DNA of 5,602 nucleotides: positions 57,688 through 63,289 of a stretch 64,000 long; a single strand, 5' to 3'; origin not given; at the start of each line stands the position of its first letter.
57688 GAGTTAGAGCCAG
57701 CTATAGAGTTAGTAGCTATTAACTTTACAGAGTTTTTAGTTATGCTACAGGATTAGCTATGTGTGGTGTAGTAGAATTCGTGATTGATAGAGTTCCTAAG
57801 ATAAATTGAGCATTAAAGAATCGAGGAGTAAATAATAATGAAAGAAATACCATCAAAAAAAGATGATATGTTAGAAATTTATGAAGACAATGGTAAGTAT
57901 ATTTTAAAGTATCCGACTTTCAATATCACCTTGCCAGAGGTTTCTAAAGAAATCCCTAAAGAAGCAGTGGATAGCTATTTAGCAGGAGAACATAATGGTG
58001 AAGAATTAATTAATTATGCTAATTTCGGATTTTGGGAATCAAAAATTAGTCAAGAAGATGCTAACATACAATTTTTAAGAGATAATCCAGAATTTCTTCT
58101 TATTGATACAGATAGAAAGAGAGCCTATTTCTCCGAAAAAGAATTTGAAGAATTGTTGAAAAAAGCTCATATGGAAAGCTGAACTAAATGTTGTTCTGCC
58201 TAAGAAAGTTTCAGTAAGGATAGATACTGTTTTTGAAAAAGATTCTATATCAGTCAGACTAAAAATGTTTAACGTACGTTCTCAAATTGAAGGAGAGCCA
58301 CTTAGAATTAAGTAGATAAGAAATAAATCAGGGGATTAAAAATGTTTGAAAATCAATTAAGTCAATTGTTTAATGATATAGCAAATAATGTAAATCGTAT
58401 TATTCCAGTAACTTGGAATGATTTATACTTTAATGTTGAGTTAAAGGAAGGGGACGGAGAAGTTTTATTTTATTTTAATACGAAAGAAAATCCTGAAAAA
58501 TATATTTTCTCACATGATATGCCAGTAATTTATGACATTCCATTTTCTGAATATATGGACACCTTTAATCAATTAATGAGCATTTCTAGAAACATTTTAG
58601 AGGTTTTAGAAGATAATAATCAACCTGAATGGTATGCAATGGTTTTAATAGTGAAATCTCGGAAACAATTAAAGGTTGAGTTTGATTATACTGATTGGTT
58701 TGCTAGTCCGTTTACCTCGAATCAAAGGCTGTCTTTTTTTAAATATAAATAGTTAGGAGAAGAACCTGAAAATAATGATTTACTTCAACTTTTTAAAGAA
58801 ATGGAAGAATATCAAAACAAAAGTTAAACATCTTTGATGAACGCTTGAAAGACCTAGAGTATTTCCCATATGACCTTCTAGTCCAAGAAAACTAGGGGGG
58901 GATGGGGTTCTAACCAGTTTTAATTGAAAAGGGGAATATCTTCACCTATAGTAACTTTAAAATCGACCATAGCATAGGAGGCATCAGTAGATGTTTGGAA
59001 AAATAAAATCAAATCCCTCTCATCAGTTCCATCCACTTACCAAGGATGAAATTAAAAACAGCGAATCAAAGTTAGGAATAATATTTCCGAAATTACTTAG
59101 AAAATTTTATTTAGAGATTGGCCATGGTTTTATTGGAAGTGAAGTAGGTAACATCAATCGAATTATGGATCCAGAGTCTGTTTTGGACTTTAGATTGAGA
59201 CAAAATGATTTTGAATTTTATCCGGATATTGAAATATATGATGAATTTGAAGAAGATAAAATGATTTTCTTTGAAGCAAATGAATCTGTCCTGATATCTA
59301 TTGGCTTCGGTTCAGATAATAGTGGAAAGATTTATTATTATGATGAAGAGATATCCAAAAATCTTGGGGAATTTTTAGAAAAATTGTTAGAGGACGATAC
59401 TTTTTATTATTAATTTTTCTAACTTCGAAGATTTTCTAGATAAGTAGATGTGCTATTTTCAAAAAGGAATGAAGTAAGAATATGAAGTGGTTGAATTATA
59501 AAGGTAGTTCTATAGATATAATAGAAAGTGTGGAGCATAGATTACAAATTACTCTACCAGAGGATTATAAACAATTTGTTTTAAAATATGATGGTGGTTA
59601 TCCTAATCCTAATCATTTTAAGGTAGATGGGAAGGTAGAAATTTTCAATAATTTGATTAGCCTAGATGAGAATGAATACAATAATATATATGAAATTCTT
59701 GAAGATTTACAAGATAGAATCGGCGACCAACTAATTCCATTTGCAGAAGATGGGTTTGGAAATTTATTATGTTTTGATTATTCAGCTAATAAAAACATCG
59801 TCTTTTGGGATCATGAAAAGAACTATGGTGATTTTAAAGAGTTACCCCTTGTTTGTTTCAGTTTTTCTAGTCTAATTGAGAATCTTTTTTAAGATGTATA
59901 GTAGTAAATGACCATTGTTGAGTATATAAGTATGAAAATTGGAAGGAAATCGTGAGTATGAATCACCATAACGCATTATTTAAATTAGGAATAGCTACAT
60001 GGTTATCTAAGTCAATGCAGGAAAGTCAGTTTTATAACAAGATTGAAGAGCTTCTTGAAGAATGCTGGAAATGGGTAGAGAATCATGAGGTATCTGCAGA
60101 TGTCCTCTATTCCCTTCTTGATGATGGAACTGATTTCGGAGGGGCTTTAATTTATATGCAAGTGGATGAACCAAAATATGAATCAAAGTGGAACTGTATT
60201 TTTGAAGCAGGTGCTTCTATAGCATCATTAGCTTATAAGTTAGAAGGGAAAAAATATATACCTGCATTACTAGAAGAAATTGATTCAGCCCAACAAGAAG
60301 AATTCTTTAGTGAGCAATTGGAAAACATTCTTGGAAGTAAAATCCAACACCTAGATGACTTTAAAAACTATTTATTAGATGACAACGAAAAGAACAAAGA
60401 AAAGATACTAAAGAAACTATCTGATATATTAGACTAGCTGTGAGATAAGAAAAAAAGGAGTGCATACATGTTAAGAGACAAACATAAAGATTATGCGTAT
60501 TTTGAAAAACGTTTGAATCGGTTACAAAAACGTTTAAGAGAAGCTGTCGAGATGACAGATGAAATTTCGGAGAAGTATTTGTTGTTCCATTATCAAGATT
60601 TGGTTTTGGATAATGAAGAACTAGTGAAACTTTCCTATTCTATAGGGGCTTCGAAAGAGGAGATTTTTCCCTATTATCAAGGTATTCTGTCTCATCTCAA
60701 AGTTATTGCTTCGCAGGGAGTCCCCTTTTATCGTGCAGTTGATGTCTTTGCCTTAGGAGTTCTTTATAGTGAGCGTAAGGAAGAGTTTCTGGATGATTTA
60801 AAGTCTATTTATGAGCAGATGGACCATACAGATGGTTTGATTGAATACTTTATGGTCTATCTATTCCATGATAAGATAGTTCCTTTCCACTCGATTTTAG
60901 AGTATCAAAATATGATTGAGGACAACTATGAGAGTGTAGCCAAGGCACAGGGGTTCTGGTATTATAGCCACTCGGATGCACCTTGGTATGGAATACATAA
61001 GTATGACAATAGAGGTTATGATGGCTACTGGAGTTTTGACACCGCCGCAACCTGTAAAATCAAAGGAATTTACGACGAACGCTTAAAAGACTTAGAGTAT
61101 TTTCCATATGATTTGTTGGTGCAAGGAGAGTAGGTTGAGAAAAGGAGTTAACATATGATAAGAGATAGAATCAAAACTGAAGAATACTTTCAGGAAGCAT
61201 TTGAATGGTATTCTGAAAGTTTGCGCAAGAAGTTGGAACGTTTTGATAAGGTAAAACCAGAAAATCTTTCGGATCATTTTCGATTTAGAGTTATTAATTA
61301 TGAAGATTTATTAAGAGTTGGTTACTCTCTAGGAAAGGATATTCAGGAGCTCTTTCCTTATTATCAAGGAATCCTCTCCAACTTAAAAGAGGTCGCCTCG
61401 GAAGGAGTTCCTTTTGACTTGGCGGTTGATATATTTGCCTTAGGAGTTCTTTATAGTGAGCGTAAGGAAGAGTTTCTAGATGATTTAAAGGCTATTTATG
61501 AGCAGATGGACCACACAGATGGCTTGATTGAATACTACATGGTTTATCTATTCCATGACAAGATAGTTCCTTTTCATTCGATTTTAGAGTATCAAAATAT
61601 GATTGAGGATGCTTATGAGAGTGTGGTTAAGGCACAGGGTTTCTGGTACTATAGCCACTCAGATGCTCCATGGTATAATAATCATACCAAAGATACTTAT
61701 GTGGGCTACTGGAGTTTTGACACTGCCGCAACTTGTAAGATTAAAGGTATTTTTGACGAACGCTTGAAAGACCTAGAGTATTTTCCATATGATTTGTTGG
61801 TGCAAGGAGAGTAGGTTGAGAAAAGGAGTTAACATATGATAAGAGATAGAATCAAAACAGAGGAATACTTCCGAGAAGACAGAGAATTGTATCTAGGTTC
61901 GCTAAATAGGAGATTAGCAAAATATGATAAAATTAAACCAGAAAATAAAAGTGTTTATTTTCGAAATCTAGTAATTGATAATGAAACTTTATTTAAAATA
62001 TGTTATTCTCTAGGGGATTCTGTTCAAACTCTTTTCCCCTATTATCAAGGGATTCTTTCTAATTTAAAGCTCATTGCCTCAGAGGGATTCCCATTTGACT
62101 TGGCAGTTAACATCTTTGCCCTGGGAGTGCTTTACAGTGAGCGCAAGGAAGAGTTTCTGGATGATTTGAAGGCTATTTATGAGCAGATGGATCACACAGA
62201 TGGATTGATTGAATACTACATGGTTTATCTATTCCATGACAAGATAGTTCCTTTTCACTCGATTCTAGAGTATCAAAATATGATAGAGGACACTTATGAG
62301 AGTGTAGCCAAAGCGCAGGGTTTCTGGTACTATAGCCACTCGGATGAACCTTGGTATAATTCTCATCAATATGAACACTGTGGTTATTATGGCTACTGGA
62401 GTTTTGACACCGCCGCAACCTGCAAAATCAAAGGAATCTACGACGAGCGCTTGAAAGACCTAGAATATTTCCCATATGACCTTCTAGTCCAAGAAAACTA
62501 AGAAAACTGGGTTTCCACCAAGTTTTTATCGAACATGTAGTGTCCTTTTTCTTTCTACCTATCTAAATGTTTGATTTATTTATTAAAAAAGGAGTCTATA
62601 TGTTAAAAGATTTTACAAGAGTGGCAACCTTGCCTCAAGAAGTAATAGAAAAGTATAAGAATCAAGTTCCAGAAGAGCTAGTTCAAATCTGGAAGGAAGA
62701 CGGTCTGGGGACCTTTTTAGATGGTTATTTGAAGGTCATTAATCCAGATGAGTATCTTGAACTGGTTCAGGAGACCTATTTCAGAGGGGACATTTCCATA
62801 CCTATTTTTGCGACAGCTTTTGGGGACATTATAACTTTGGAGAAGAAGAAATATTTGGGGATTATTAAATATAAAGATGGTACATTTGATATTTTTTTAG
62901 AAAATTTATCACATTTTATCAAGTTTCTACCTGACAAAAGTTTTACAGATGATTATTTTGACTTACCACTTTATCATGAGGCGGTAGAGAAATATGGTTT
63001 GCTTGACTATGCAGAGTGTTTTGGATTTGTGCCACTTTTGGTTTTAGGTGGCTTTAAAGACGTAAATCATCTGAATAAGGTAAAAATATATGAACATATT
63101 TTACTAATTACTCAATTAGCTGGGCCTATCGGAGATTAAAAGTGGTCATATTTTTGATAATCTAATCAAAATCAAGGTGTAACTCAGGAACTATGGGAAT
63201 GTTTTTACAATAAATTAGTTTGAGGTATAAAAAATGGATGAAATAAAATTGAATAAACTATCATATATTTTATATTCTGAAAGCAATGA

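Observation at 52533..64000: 11.5-kb island of polymorphic-toxin immunity genes directly downstream of rplM-rpsI, with no intact toxin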

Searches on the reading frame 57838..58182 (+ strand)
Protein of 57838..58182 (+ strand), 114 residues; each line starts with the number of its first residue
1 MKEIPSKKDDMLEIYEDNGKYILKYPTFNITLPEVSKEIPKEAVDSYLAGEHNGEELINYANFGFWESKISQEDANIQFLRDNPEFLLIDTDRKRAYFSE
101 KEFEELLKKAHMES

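Call 3: search_protein_families(library=pfam, max_evalue=0.01, proteins=[window:57838-58182:+])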
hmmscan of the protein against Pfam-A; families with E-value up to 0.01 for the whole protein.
window:57838-58182:+ (114 aa): 0 families

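Call 15: search_protein_families(library=ncbifam, max_evalue=0.01, proteins=[window:57838-58182:+])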
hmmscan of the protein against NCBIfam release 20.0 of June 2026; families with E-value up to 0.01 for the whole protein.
window:57838-58182:+ (114 aa): 0 families

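Call 47: search_protein_families(library=pfam, max_evalue=1, proteins=[window:57838-58182:+])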
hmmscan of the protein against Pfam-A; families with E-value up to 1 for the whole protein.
window:57838-58182:+ (114 aa): 0 families

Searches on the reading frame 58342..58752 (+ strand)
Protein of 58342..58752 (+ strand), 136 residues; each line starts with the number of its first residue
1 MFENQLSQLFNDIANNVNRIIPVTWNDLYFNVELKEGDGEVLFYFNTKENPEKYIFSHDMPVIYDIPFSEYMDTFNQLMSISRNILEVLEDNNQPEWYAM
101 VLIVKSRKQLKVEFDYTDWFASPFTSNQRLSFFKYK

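Call 5: search_protein_families(library=pfam, max_evalue=0.01, proteins=[window:58342-58752:+])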
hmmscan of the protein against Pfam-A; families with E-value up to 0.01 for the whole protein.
window:58342-58752:+ (136 aa): 1 family
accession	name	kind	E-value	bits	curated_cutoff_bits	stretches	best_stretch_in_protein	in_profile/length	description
PF04634.17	YezG-like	-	7.7e-30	104.4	21.7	1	6-136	1-130/146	Immunity protein YezG-like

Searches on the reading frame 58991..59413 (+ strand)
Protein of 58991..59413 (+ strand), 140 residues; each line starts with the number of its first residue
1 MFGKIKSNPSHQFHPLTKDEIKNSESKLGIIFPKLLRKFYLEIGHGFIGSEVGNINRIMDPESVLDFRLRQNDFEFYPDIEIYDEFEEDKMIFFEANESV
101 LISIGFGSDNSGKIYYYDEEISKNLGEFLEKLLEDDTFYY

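Call 5: search_protein_families(library=pfam, max_evalue=0.01, proteins=[window:58991-59413:+])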
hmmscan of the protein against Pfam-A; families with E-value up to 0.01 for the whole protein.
window:58991-59413:+ (140 aa): 3 families
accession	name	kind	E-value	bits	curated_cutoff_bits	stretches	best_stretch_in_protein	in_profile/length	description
PF14568.11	SUKH_6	-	9.8e-13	49.1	27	1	19-129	2-119/119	SMI1-KNR4 cell-wall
PF09346.15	SMI1_KNR4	-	1.2e-10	42.6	25.4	1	15-130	1-124/125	SMI1 / KNR4 family (SUKH-1)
PF14567.11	SUKH_5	-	5.2e-06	26.7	27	1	14-130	20-138/142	SMI1-KNR4 cell-wall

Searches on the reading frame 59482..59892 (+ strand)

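Call 5: search_protein_families(library=pfam, max_evalue=0.01, proteins=[window:59482-59892:+])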
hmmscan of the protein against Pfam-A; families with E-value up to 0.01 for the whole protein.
window:59482-59892:+ (136 aa): 3 families
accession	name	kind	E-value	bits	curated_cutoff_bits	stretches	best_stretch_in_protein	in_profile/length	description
PF14568.11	SUKH_6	-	8.8e-22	78.3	27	1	14-115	4-106/119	SMI1-KNR4 cell-wall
PF09346.15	SMI1_KNR4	-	8.2e-21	75.3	25.4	1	11-133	4-124/125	SMI1 / KNR4 family (SUKH-1)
PF14567.11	SUKH_5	-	1.8e-11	44.5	27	1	9-115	22-124/142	SMI1-KNR4 cell-wall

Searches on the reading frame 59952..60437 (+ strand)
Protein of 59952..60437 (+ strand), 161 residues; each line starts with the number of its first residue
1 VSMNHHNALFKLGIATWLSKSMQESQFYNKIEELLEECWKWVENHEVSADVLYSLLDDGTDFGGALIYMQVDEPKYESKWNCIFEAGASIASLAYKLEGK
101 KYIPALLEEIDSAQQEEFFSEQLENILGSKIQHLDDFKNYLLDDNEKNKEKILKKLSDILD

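Call 5: search_protein_families(library=pfam, max_evalue=0.01, proteins=[window:59952-60437:+])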
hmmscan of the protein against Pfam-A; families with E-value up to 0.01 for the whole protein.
window:59952-60437:+ (161 aa): 1 family
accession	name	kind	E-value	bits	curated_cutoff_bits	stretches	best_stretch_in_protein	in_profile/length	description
PF14434.11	Imm6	-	9.4e-20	71.1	25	1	10-122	5-118/121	Immunity protein Imm6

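Call 15: search_protein_families(library=ncbifam, max_evalue=0.01, proteins=[window:59952-60437:+])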
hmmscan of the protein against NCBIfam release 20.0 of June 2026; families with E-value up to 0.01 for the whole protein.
window:59952-60437:+ (161 aa): 0 families

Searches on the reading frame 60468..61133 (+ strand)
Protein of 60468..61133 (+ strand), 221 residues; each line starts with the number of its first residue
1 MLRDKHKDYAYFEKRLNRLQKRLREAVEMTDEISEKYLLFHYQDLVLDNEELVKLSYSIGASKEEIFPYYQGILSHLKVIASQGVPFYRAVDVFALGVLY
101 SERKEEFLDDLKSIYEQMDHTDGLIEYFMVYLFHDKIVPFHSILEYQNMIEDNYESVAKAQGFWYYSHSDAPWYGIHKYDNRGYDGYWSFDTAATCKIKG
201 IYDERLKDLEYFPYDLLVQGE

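Call 5: search_protein_families(library=pfam, max_evalue=0.01, proteins=[window:60468-61133:+])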
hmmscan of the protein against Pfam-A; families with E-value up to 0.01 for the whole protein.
window:60468-61133:+ (221 aa): 2 families
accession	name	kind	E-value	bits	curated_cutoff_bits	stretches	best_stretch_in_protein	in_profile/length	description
PF08929.15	PoNi_C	-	2.1e-12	48.3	25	1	163-216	54-107/107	PoNe immunity proteins (PoNi), C-terminal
PF08928.15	PoNi_N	-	1.7e-06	28.5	22.4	1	3-106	1-111/117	PoNe immunity protein (PoNi), N-terminal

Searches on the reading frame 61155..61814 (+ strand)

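Call 5: search_protein_families(library=pfam, max_evalue=0.01, proteins=[window:61155-61814:+])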
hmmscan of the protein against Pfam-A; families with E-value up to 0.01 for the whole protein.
window:61155-61814:+ (219 aa): 2 families
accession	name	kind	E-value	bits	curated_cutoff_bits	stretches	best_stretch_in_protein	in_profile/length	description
PF08929.15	PoNi_C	-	1.5e-13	51.9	25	1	164-214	55-107/107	PoNe immunity proteins (PoNi), C-terminal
PF08928.15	PoNi_N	-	2.8e-10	40.8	22.4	1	3-106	1-111/117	PoNe immunity protein (PoNi), N-terminal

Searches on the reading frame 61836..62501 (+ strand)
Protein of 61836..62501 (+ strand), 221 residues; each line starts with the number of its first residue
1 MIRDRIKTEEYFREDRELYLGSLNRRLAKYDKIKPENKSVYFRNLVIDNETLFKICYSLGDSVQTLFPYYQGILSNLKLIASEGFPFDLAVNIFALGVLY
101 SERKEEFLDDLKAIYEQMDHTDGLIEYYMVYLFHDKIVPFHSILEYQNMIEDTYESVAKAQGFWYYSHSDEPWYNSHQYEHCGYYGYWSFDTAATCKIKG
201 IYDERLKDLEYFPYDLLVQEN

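Call 5: search_protein_families(library=pfam, max_evalue=0.01, proteins=[window:61836-62501:+])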
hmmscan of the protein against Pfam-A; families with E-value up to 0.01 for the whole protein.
window:61836-62501:+ (221 aa): 2 families
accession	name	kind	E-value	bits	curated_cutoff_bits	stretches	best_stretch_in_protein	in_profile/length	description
PF08929.15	PoNi_C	-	1.5e-13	51.9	25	1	163-216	54-107/107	PoNe immunity proteins (PoNi), C-terminal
PF08928.15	PoNi_N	-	3e-06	27.8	22.4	1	3-106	1-111/117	PoNe immunity protein (PoNi), N-terminal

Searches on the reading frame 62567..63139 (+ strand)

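Call 5: search_protein_families(library=pfam, max_evalue=0.01, proteins=[window:62567-63139:+])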
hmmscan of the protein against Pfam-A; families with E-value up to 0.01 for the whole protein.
window:62567-63139:+ (190 aa): 2 families
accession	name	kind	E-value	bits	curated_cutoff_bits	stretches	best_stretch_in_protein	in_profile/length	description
PF08906.16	T6SS_Tdi1_C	-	3.6e-23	81.7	27.4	1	112-184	2-74/75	T6SS immunity protein Tdi1, C-terminal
PF08887.16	GAD-like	-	5.1e-14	52.5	25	1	17-94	14-96/107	GAD-like domain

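Call 15: search_protein_families(library=ncbifam, max_evalue=0.01, proteins=[window:62567-63139:+])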
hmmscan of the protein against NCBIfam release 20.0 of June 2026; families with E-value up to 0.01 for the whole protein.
window:62567-63139:+ (190 aa): 1 family
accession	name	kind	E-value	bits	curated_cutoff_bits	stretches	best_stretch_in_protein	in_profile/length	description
NF041834.1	immunity_TaeI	equivalog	1.8e-18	67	450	1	23-184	20-195/282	type VI secretion system immunity protein, TaeI family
